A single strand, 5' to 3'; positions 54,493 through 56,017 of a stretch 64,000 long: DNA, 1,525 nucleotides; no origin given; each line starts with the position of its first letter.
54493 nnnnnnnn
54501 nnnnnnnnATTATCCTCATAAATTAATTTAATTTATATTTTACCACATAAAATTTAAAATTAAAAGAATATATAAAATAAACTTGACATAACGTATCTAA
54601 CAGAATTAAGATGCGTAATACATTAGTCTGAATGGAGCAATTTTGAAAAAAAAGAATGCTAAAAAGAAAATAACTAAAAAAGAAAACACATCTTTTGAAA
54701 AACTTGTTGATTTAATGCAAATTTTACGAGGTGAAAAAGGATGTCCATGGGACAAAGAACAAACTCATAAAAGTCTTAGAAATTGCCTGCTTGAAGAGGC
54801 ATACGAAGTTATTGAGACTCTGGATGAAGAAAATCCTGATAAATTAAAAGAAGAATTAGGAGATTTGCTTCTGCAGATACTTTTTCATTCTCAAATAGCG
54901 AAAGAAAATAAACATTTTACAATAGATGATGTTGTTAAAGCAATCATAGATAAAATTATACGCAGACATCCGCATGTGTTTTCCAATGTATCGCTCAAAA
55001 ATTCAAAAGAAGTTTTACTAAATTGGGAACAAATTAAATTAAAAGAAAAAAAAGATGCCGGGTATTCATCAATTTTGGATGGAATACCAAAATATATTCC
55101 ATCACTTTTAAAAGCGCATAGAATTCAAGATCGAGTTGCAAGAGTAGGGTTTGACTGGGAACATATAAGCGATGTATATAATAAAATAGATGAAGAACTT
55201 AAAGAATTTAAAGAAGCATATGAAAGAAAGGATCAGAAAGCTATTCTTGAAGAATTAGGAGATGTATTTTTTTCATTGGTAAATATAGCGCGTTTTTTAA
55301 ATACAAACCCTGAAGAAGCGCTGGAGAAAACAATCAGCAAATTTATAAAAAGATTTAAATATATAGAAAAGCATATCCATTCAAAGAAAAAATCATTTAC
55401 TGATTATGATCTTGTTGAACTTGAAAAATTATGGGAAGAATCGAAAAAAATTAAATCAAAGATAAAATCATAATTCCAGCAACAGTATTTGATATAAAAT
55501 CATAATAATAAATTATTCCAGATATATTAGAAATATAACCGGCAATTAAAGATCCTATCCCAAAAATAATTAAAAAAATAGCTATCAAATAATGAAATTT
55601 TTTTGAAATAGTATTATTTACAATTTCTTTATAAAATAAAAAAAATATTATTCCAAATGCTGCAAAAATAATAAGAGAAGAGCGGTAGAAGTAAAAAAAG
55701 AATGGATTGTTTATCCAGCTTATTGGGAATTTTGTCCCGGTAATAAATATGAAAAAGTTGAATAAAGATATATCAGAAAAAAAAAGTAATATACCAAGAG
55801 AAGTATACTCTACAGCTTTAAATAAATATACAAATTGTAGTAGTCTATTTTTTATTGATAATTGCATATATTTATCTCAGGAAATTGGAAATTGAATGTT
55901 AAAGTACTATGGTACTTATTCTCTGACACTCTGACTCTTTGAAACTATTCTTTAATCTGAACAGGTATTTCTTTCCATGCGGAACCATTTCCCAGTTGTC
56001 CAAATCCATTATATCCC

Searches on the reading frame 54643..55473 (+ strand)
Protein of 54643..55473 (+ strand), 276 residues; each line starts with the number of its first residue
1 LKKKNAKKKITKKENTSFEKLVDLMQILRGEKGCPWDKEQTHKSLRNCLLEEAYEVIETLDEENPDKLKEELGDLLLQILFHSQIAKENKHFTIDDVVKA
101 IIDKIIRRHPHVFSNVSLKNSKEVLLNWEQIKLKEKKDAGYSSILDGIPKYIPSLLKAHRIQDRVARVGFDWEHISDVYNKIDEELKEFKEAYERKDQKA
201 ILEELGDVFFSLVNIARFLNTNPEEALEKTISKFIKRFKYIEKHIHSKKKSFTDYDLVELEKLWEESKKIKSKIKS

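Call 9: search_protein_families(library=pfam, proteins=[window:54643-55473:+], max_evalue=0.001)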
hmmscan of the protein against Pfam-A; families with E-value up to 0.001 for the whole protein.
window:54643-55473:+ (276 aa): 3 families
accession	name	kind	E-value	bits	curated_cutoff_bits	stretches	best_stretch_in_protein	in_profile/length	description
PF03819.22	MazG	-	5.3e-40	136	22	2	40-113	1-74/74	MazG nucleotide pyrophosphohydrolase domain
PF01503.22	PRA-PH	-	1.2e-10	42.1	21.3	1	171-225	21-77/86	Phosphoribosyl-ATP pyrophosphohydrolase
PF12643.12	MazG-like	-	2.9e-05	24.7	27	1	187-249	20-81/85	MazG-like family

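Call 19: list_cluster_members(proteins=[P0001, window:54643-55473:+, window:60253-61803:+, window:52587-53957:+, P0003])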
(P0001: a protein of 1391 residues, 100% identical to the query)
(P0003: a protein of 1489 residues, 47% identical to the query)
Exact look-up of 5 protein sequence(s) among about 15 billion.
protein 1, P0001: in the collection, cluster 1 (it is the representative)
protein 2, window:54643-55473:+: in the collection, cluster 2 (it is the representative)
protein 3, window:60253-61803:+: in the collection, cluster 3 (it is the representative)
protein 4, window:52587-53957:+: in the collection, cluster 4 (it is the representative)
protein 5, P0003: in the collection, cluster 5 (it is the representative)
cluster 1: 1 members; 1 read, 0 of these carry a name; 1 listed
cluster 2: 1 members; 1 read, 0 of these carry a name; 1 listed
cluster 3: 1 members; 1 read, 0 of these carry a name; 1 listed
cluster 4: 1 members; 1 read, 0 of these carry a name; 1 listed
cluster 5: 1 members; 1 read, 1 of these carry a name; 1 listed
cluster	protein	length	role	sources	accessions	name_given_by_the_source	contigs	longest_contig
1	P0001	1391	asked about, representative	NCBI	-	-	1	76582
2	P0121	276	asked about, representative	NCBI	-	-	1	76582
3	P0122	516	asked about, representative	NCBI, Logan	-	-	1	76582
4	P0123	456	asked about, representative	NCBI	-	-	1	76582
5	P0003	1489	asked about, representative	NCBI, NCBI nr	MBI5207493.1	MAG: Ig-like domain-containing protein [Candidatus Firestonebacteria bacterium] | Ig-like domain-containing protein [Candidatus Firestonebacteria bacterium]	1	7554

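Call 63: find_homologous_proteins(query=window:54643-55473:+, max_evalue=1e-20)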
Query window:54643-55473:+ (276 aa): 7999 proteins with E <= 1e-20 among 8000 candidates; the best 120 are listed.
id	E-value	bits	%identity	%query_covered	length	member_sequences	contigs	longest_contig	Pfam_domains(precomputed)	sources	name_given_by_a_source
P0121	1.1e-172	591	100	100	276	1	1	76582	PF03819.23,PF12643.13,PF01503.23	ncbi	-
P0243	1.8e-120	420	73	94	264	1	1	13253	PF03819.23,PF01503.23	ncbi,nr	ncbi:MAG: nucleoside triphosphate pyrophosphohydrolase [Candidatus Firestonebacteria bacterium]|nr:n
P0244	5.2e-119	415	75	93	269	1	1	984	PF03819.23,PF12643.13,PF01503.23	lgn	-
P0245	3.2e-117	409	73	91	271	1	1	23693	PF03819.23,PF01503.23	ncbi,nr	ncbi:nucleoside triphosphate pyrophosphohydrolase [Candidatus Poribacteria bacterium]|nr:nucleoside 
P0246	1.5e-94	335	59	92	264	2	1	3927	PF03819.23,PF12643.13,PF01503.23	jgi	jgi:tetrapyrrole methylase family protein / MazG family protein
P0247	2.8e-94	334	59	92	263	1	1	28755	PF03819.23,PF12643.13,PF01503.23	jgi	jgi:tetrapyrrole methylase family protein / MazG family protein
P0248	3.2e-94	334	59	93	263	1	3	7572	PF03819.23,PF12643.13,PF01503.23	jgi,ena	jgi:tetrapyrrole methylase family protein/MazG family protein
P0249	6.2e-94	333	59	93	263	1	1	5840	PF03819.23,PF12643.13,PF01503.23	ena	-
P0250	7.2e-93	329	59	92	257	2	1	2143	PF03819.23,PF12643.13,PF01503.23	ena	-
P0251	1.1e-92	329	61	92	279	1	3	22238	PF03819.23,PF12643.13,PF01503.23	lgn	-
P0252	1.6e-92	328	61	92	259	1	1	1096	PF03819.23,PF12643.13,PF01503.23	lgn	-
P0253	1.8e-92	328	58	92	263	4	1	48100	PF03819.23,PF12643.13,PF01503.23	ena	-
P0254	2.0e-92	328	60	92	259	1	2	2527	PF03819.23,PF12643.13,PF01503.23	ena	-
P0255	2.7e-92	328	58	92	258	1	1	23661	PF03819.23,PF12643.13,PF01503.23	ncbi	-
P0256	2.9e-92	327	58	92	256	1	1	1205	PF03819.23,PF12643.13,PF01503.23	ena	-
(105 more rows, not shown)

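Call 64: find_encoding_contigs(protein=P0243, flank=10000, max_places=2)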
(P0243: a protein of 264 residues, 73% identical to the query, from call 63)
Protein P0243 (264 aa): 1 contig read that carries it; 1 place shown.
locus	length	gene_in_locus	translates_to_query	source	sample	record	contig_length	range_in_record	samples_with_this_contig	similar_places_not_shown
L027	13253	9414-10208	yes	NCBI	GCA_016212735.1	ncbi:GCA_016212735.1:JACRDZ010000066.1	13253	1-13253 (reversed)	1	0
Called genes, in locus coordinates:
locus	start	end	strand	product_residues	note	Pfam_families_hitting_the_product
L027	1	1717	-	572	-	PF02092:tRNA_synt_2f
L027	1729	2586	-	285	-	PF02091:tRNA-synt_2e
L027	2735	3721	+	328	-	PF03781:FGE-sulfatase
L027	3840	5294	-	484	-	PF00072:Response_reg, PF00990:GGDEF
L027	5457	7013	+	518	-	PF14537:Cytochrom_c3_2 (faint), PF22113:Mtrc-MtrF_II-IV_dom (faint), PF22678:Cytochrom_c_NrfB-like (faint), PF14522:Cytochrome_C7 (weak), PF09699:Paired_CXXCH_1 (faint)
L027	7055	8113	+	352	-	-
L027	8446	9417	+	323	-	PF23198:PDE8A_N (faint), PF00072:Response_reg, PF00990:GGDEF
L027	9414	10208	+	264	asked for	PF03819:MazG, PF01503:PRA-PH (weak), PF03819:MazG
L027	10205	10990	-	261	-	-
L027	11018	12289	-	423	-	PF08668:HDOD (faint), PF13487:HD_5, PF01966:HD, PF13487:HD_5, PF01966:HD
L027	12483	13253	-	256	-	PF01551:Peptidase_M23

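Call 65: find_encoding_contigs(protein=P0245, flank=10000, max_places=2)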
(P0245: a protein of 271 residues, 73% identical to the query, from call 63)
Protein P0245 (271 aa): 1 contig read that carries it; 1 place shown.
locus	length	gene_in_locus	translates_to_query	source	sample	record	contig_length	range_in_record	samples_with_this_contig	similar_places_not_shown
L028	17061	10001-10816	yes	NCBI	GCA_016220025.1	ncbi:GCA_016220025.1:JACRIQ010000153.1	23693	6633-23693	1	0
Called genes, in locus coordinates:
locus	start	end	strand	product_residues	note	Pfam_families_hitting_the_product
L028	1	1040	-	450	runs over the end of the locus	PF00072:Response_reg, PF01078:Mg_chelatase (faint), PF00158:Sigma54_activat, PF14532:Sigma54_activ_2, PF07728:AAA_5 (weak), PF25601:AAA_lid_14, PF18024:HTH_50 (weak), PF02954:HTH_8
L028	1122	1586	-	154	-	PF00293:NUDIX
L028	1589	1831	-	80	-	PF11823:Se_S_carrier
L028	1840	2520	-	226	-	-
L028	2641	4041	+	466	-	PF00072:Response_reg, PF00990:GGDEF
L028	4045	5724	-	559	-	PF03109:ABC1, PF27536:UbiB_helical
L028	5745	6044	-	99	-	-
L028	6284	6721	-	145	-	PF00072:Response_reg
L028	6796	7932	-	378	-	PF00534:Glycos_transf_1, PF13692:Glyco_trans_1_4, PF13524:Glyco_trans_1_2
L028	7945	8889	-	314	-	-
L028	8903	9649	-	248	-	PF11306:DUF3108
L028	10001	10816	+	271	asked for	PF03819:MazG, PF01503:PRA-PH (weak), PF03819:MazG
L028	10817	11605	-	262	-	-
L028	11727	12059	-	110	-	PF13458:Peripla_BP_6 (weak)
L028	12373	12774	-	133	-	PF14464:Prok-JAB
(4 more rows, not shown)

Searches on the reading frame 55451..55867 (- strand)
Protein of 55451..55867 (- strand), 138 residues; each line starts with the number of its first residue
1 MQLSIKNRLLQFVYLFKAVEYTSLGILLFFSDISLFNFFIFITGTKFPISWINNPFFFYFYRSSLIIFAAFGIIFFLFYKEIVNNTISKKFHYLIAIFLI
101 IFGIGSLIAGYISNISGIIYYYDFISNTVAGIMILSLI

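Call 9: search_protein_families(library=pfam, proteins=[window:55451-55867:-], max_evalue=0.001)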
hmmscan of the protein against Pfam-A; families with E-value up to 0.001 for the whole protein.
window:55451-55867:- (138 aa): 0 families

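Call 14: search_protein_families(library=pfam, proteins=[window:55451-55867:-], max_evalue=1)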
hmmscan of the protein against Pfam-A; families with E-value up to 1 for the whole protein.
window:55451-55867:- (138 aa): 1 family
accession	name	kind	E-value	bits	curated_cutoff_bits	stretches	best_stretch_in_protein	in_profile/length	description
PF14089.11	KbaA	-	0.18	12.1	27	1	23-104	36-116/179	KinB-signalling pathway activation in sporulation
